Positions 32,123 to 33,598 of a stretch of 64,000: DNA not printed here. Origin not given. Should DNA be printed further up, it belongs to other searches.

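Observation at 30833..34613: Coupled operon of two apparently cytoplasmic D,D-peptidase-fold proteins plus a ligase-like unknown, followed by a secreted HExxH protein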

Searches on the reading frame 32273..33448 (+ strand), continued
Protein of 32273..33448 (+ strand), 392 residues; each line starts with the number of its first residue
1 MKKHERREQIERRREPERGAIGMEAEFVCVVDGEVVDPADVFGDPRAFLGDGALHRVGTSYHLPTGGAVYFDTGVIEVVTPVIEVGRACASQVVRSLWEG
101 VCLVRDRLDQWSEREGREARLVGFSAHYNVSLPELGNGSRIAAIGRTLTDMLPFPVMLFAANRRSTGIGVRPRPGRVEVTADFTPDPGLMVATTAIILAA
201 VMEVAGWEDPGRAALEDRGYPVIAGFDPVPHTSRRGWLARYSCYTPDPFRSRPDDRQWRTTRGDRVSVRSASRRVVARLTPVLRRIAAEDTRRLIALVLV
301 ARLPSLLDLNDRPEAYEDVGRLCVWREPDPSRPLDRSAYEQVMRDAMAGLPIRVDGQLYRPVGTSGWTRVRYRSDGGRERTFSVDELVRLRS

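Call 24: search_protein_families(library=ncbifam, proteins=[L004:9225-10643:-, L002:9398-10783:-], max_evalue=1e-10)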
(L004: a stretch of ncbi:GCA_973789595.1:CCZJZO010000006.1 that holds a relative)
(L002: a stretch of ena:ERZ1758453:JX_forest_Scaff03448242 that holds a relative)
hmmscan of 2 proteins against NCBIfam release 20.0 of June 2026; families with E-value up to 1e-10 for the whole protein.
L004:9225-10643:- (472 aa): 18 families
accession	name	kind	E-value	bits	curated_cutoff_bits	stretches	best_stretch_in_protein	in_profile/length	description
TIGR01081.1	mpl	equivalog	6.7e-138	460.4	388.7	1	6-469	1-447/448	UDP-N-acetylmuramate:L-alanyl-gamma-D-glutamyl-meso-diaminopimelate ligase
TIGR01082.1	murC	equivalog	1.1e-98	331.3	335.1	1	6-465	1-448/449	UDP-N-acetylmuramate--L-alanine ligase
NF011171.0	PRK14573.1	equivalog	8.1e-53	179.4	1015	1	3-467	3-446/809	bifunctional UDP-N-acetylmuramate--L-alanine ligase/D-alanine--D-alanine ligase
TIGR01087.1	murD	equivalog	7.3e-27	94.5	211.95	1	9-358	4-341/441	UDP-N-acetylmuramoyl-L-alanine--D-glutamate ligase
NF001124.0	PRK00139.1-2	equivalog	1.1e-26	93.7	476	1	184-456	201-468/500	UDP-N-acetylmuramoyl-L-alanyl-D-glutamate--2,6-diaminopimelate ligase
TIGR01085.1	murE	subfamily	2.8e-25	89.1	257.3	1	184-456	180-447/472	UDP-N-acetylmuramyl-tripeptide synthetase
NF001126.0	PRK00139.1-4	equivalog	5.8e-23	81.2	373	1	184-368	196-374/486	UDP-N-acetylmuramoyl-L-alanyl-D-glutamate--2,6-diaminopimelate ligase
NF053645.1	pMurC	equivalog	5.6e-20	71.5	560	0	268-397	298-424/492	pseudomurein biosynthesis peptide ligase pMurC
NF008896.0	PRK11929.1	equivalog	1.6e-19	69.3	1023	1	183-368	203-391/965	bifunctional UDP-N-acetylmuramoyl-L-alanyl-D-glutamate--2,6-diaminopimelate ligase MurE/UDP-N-acetylmuramoyl-tripeptide--D-alanyl-D-alanine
TIGR01143.1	murF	subfamily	1.3e-18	67.2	288.6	1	97-359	65-322/418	UDP-N-acetylmuramoyl-tripeptide--D-alanyl-D-alanine ligase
NF001123.0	PRK00139.1-1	equivalog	3.2e-18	65.7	586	1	184-362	199-377/493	UDP-N-acetylmuramoyl-L-alanyl-D-glutamate--2,6-diaminopimelate ligase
NF053648.1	pMurE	equivalog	6.3e-15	54.9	600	1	182-361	190-354/464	pseudomurein biosynthesis peptide ligase pMurE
NF053646.1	pMurD1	equivalog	6.7e-14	51.4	610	0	290-454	283-440/465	pseudomurein biosynthesis peptide ligase pMurD1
NF008041.0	PRK10773.1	equivalog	2.5e-12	46.3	551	1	110-358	103-347/453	UDP-N-acetylmuramoyl-tripeptide--D-alanyl-D-alanine ligase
NF033197.0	F430_CfbE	equivalog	3.9e-12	45.8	250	0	283-339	263-318/430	coenzyme F430 synthase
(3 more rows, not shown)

L002:9398-10783:- (461 aa): 18 families
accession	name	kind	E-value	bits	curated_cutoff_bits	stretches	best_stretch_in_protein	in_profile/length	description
TIGR01081.1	mpl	equivalog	1.2e-125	420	388.7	1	3-455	15-447/448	UDP-N-acetylmuramate:L-alanyl-gamma-D-glutamyl-meso-diaminopimelate ligase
TIGR01082.1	murC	equivalog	4.6e-91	306.1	335.1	1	2-451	14-448/449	UDP-N-acetylmuramate--L-alanine ligase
NF011171.0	PRK14573.1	equivalog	7.4e-47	159.7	1015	1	2-450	19-443/809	bifunctional UDP-N-acetylmuramate--L-alanine ligase/D-alanine--D-alanine ligase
TIGR01087.1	murD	equivalog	8.7e-26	91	211.95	1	2-343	13-340/441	UDP-N-acetylmuramoyl-L-alanine--D-glutamate ligase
NF001126.0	PRK00139.1-4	equivalog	2e-25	89.3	373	1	166-354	195-374/486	UDP-N-acetylmuramoyl-L-alanyl-D-glutamate--2,6-diaminopimelate ligase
NF053645.1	pMurC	equivalog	8.9e-25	87.3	560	1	242-347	288-391/492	pseudomurein biosynthesis peptide ligase pMurC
NF001124.0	PRK00139.1-2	equivalog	1.3e-24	86.8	476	1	167-354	201-383/500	UDP-N-acetylmuramoyl-L-alanyl-D-glutamate--2,6-diaminopimelate ligase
TIGR01085.1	murE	subfamily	4.8e-23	81.8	257.3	1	167-354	180-364/472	UDP-N-acetylmuramyl-tripeptide synthetase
NF008896.0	PRK11929.1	equivalog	4.8e-23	80.9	1023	1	166-354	203-391/965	bifunctional UDP-N-acetylmuramoyl-L-alanyl-D-glutamate--2,6-diaminopimelate ligase MurE/UDP-N-acetylmuramoyl-tripeptide--D-alanyl-D-alanine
NF001123.0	PRK00139.1-1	equivalog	1.5e-21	76.6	586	1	167-348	199-377/493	UDP-N-acetylmuramoyl-L-alanyl-D-glutamate--2,6-diaminopimelate ligase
NF053648.1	pMurE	equivalog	7.9e-20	71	600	1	84-347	92-354/464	pseudomurein biosynthesis peptide ligase pMurE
TIGR01143.1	murF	subfamily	4.3e-19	68.8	288.6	1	91-353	75-330/418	UDP-N-acetylmuramoyl-tripeptide--D-alanyl-D-alanine ligase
NF010628.0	PRK14022.1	equivalog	1.6e-14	53.6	536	1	166-351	202-371/483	UDP-N-acetylmuramoyl-L-alanyl-D-glutamate--L-lysine ligase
NF001129.0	PRK00139.2-3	equivalog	1.8e-14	53.1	762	1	138-348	187-394/517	UDP-N-acetylmuramoyl-L-alanyl-D-glutamate--2,6-diaminopimelate ligase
NF010623.0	PRK14016.1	subfamily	2.3e-14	52.5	877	0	168-353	569-765/871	cyanophycin synthetase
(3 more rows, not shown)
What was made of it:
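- mpl (TIGR01081, 460 bits against a cutoff of 389; call 24) lies convergent to the cassette in 34 of 49 Gemmatimonadota loci.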

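Call 26: search_protein_families(library=pfam, alignment_id=A1, max_evalue=10)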
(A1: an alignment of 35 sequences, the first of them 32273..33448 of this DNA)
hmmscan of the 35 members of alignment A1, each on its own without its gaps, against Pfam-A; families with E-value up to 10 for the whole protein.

A. member 1, window:32273-33448:+ (392 aa): 0 families

B. families by the number of members that match (of 35 scanned): 6 families
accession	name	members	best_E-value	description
PF10725.14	DUF2517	4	0.033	Protein of unknown function (DUF2517)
PF11197.13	DUF2835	3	0.19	Protein of unknown function (DUF2835)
PF02566.24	OsmC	1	0.14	OsmC-like protein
PF10812.13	DUF2561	1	0.16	Protein of unknown function (DUF2561)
PF01352.32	KRAB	1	0.23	KRAB box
PF07878.17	RHH_5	1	0.24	CopG-like RHH_1 or ribbon-helix-helix domain, RHH_5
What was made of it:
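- On Pup ligase / depupylase family (PafA, Dop) and the pupylation system (g3): No Pfam hit in any of 35 family members at E up to 10 (call 26).
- Closest known: PafA and Dop. Different: No sequence-profile membership in Pup_ligase, GCS2, Gln-synt_C or Amidoligase_2 (call 26).
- g3 is not a glutamine synthetase; it has no Gln-synt_C match (call 26). No Pup_ligase Pfam match in any of 35 members (call 26).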

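Call 47: find_encoding_contigs(protein=P0007, flank=7000, max_places=1)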
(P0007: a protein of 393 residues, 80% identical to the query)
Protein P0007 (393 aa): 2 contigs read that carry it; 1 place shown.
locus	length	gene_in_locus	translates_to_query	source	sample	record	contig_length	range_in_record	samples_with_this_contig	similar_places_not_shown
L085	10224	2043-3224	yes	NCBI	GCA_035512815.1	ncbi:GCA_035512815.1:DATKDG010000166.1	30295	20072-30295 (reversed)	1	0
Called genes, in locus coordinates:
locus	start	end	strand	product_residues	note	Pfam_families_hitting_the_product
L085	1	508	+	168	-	PF02687:FtsX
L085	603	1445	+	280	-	PF00144:Beta-lactamase (faint), PF13354:Beta-lactamase2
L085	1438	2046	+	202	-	-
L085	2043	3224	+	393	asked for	-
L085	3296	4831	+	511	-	PF13541:ChlI, PF01078:Mg_chelatase, PF00493:MCM (weak), PF07728:AAA_5, PF13335:Mg_chelatase_C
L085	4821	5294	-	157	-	-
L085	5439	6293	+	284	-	PF02540:NAD_synthase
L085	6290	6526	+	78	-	-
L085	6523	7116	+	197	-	PF02834:LigT_PEase, PF13563:2_5_RNA_ligase2, PF02834:LigT_PEase (weak)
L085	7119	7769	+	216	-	-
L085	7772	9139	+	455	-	PF00072:Response_reg, PF00158:Sigma54_activat, PF14532:Sigma54_activ_2, PF00004:AAA, PF07728:AAA_5 (weak), PF25601:AAA_lid_14, PF02954:HTH_8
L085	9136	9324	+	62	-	-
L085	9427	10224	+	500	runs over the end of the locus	PF00171:Aldedh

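Call 48: find_encoding_contigs(protein=P0019, flank=7000, max_places=1)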
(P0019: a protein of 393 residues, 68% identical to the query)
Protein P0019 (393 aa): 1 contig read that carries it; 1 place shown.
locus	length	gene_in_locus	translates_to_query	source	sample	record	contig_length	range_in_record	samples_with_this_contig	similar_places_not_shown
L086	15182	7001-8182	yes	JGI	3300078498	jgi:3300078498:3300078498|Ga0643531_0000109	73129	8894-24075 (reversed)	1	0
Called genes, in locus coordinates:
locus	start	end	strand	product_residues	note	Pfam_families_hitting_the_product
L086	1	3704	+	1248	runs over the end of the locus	PF00672:HAMP, PF00512:HisKA (weak), PF02518:HATPase_c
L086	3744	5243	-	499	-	PF00089:Trypsin, PF13365:Trypsin_2, PF00595:PDZ, PF13180:PDZ_2, PF17820:PDZ_6, PF00595:PDZ, PF13180:PDZ_2 (weak), PF17820:PDZ_6 (weak), +1 more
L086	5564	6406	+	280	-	PF00144:Beta-lactamase (faint), PF13354:Beta-lactamase2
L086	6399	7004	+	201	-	-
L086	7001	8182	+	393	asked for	-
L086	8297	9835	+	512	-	PF13541:ChlI, PF05362:Lon_C (faint), PF01078:Mg_chelatase, PF00493:MCM (weak), PF07728:AAA_5, PF13335:Mg_chelatase_C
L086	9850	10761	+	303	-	-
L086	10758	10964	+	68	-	-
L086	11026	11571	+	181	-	PF02834:LigT_PEase, PF13563:2_5_RNA_ligase2, PF02834:LigT_PEase (weak)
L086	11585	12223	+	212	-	-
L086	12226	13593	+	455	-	PF00072:Response_reg, PF01078:Mg_chelatase (faint), PF00158:Sigma54_activat, PF14532:Sigma54_activ_2, PF00004:AAA (weak), PF25601:AAA_lid_14, PF02954:HTH_8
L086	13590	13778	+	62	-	-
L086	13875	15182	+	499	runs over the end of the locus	PF00171:Aldedh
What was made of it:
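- Tried and rejected: It is also absent from the two closest relatives, where comM follows g3 directly (calls 47, 48).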

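Call 52: search_protein_representatives(alignment_id=A1)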
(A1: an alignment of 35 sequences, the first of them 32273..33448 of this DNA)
Query: 35 sequences, 403 profile positions. Proteins with E-value up to 0.001 (for the whole library): 594; up to 1e-10: 315; up to 1e-30: 141. The best 150 are listed.
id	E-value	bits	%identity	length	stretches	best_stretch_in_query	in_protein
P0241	3.1e-186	635.4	-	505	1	9-402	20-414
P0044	1.2e-180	617.0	-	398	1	4-399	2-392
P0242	8.5e-179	610.9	-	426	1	9-400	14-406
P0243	7.0e-149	512.4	-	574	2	12-335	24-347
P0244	6.6e-148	509.2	-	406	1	6-394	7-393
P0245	9.2e-146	502.1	-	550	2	11-332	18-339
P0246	1.0e-137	475.7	-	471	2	14-336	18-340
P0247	7.3e-135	466.3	-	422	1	10-400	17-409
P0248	2.2e-127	441.6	-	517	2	15-350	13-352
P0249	1.8e-124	432.0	-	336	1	14-336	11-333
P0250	1.2e-123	429.3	-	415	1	12-336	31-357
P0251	1.3e-123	429.2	-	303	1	105-400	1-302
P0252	3.7e-111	388.2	-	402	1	20-396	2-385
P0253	2.6e-110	385.4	-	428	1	16-394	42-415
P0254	5.4e-109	381.1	-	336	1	64-395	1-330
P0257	2.4e-104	365.8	-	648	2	93-369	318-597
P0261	9.6e-96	337.4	-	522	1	101-355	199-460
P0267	4.8e-87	308.8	-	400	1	8-400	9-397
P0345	6.3e-36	140.4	-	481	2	36-117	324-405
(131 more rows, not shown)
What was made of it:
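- Of 594 representatives at 50% identity, about a dozen among the 150 best-scoring listed are full-length; most of the rest listed are fragments (call 52).
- Tried and rejected: Search of 1.84 billion representatives for distant bridging relatives of g3 (call 52).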

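Call 53: search_protein_families(library=pfam, proteins=[P0241, P0243, P0245, P0246, P0248, P0257, P0261, P0267, P0345, P0250], max_evalue=0.01)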
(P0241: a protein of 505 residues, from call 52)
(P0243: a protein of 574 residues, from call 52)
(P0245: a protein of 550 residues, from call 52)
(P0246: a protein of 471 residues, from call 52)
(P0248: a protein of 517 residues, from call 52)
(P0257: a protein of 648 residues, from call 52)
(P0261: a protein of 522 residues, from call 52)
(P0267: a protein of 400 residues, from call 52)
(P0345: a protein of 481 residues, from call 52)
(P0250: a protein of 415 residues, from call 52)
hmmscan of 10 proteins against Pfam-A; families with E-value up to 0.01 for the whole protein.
P0241 (505 aa): 0 families

P0243 (574 aa): 0 families

P0245 (550 aa): 0 families

P0246 (471 aa): 0 families

P0248 (517 aa): 0 families

P0257 (648 aa): 0 families

P0261 (522 aa): 1 family
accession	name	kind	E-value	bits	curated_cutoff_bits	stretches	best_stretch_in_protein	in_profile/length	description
PF00483.29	NTP_transferase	-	0.0012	18.9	21.2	1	172-200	9-38/245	Nucleotidyl transferase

P0267 (400 aa): 0 families

P0345 (481 aa): 1 family
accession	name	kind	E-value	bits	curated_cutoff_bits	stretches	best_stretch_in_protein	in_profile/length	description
PF13354.11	Beta-lactamase2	-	2e-15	57.2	22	1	1-55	160-214/214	Beta-lactamase enzyme family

P0250 (415 aa): 0 families

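Call 59: search_solved_structures(query=L002:3943-5496:+, max_evalue=1e-10)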
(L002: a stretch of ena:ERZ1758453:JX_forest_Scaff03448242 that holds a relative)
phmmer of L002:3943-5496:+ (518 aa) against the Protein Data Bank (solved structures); distinct sequences matched with E-value up to 1e-10: 73 (the best 60 are shown).
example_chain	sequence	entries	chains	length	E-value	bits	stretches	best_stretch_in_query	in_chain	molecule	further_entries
8upi_A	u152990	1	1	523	1.2e-74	255.2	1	37-462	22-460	Peptide ABC transporter substrate-binding protein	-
1uqw_A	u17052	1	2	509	4.9e-59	203.7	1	40-500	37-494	PUTATIVE BINDING PROTEIN YLIB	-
6ofq_A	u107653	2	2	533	8.4e-56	193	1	37-501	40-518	Heme-binding protein A / AI-2 binding protein A | Heme-binding protein A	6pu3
5u4o_A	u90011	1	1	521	2.7e-55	191.3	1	18-501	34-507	ABC transporter substrate-binding protein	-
8z1y_F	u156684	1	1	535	3.3e-55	191.1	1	34-502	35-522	Dipeptide-binding protein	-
1dpp_A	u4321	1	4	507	5.7e-55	190.3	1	35-502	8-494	DIPEPTIDE BINDING PROTEIN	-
3tpa_A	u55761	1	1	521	9.3e-55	189.6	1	38-499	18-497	Heme-binding protein A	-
8z1z_F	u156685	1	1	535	4e-54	187.5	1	34-502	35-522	Dipeptide-binding protein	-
3m8u_A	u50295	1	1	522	1.5e-53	185.6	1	38-482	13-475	Heme-binding protein A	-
1dpe_A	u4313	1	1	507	2e-53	185.2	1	57-502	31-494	DIPEPTIDE-BINDING PROTEIN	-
5f1q_A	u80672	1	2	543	2.4e-52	181.6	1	34-502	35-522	Periplasmic dipeptide transport protein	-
8are_A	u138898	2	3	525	3e-50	174.7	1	19-503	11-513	Oligopeptide-binding protein OppA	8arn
3tcf_A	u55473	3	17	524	1.1e-49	172.9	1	35-502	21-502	Periplasmic oligopeptide-binding protein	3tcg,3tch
9rd1_A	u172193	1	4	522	1.1e-49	172.9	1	35-502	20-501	Periplasmic oligopeptide-binding protein OppA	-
4toz_A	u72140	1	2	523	7.3e-47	163.5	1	36-502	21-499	Periplasmic murein peptide-binding protein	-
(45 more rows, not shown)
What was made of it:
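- The Gemmatimonadaceae SBP is about as close to the glutathione- and dipeptide-binding proteins GsiB/YliB, HbpA and DppA (E 5e-59 to 6e-55) as to MppA (E 7e-47) (call 59).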

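Call 64: find_homologous_proteins(query=P0245, max_evalue=1e-20)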
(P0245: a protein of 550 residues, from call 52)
Query P0245 (550 aa): 3496 proteins with E <= 1e-20 among 8000 candidates; the best 120 are listed.
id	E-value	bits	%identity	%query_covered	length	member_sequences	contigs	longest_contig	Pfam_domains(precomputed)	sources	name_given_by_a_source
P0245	0.0e+0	1254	100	100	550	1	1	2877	-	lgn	-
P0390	0.0e+0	1203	95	100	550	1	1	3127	-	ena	-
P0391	0.0e+0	1079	86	100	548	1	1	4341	-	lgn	-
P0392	0.0e+0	1073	85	100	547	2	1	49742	-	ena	-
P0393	0.0e+0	1034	81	100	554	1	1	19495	-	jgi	-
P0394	3.8e-236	803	65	96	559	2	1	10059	-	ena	-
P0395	6.1e-236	802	66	96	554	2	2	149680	-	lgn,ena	-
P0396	2.4e-235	800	66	96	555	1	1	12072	-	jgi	jgi:hypothetical protein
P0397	1.3e-234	798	67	96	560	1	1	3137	-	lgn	-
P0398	4.1e-233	793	66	96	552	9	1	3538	-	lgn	-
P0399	1.1e-231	788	64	96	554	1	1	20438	-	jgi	jgi:hypothetical protein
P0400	2.5e-229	780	64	96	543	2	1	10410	-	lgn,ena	-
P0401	7.4e-229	779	63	96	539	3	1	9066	-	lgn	-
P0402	1.3e-228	778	63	97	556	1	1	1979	-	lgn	-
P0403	2.0e-228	777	63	97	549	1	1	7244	-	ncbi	-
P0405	3.1e-228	777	63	96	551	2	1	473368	-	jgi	jgi:hypothetical protein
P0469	3.6e-219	747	61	98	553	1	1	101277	-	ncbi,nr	ncbi:MAG TPA: hypothetical protein VEK11_25360 [Thermoanaerobaculia bacterium]|nr:hypothetical prote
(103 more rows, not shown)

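Call 65: find_encoding_contigs(protein=P0405, flank=8000, max_places=1)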
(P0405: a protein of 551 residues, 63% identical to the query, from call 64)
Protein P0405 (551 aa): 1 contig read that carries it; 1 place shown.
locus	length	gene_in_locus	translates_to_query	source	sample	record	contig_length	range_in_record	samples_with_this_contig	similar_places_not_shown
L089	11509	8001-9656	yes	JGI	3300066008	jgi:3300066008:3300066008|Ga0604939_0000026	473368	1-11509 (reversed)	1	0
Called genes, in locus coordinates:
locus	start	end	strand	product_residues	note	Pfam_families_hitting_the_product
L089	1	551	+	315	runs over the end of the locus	PF09674:DUF2400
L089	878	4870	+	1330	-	PF00775:Dioxygenase_C (faint), PF01060:TTR-52 (faint), PF02369:Big_1 (faint), PF07210:DUF1416 (faint), PF10670:DUF4198 (faint), PF13620:CarboxypepD_reg, PF13715:CarbopepD_reg_2 (weak), PF13620:CarboxypepD_reg, +12 more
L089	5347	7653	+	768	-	PF01464:SLT, PF27553:SLT_superhelical (faint)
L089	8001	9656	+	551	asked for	-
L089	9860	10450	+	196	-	-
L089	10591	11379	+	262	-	PF00106:adh_short, PF08659:KR, PF23441:SDR (weak), PF13561:adh_short_C2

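Call 66: find_encoding_contigs(protein=P0392, flank=8000, max_places=1)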
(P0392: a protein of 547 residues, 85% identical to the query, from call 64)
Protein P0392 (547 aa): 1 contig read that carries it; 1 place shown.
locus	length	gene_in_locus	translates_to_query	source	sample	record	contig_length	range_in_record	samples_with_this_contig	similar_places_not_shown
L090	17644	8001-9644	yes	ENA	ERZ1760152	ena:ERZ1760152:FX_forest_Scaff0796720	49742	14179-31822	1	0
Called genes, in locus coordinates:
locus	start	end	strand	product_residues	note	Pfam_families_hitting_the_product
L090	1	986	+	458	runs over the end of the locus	PF00696:AA_kinase, PF22468:ACT_9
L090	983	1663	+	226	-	PF01113:DapB_N, PF05173:DapB_C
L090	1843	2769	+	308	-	PF00701:DHDPS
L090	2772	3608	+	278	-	PF14805:THDPS_N_2, PF00132:Hexapep (weak), PF14602:Hexapep_2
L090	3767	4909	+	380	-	PF00155:Aminotran_1_2, PF00266:Aminotran_5, PF01041:DegT_DnrJ_EryC1, PF01053:Cys_Met_Meta_PP (weak)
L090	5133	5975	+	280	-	PF04784:DUF547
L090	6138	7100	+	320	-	PF13354:Beta-lactamase2, PF00144:Beta-lactamase (weak)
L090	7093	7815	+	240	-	-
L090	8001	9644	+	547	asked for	-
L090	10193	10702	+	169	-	-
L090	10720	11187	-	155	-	PF13801:Metal_resist, PF07813:LTXXQ (faint)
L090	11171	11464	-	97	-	-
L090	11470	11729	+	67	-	-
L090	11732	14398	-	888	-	PF00069:Pkinase, PF03109:ABC1 (faint), PF07714:PK_Tyr_Ser-Thr, PF01636:APH (weak), PF07676:PD40 (weak), PF26550:Tricorn_2nd, PF07676:PD40, PF26549:Tricorn_N, +1 more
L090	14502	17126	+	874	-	PF00069:Pkinase, PF01636:APH (faint), PF07714:PK_Tyr_Ser-Thr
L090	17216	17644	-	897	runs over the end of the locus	PF00069:Pkinase, PF01636:APH (faint), PF03109:ABC1 (faint), PF07714:PK_Tyr_Ser-Thr, PF26550:Tricorn_2nd, PF26549:Tricorn_N, PF07676:PD40 (weak), PF26549:Tricorn_N, +2 more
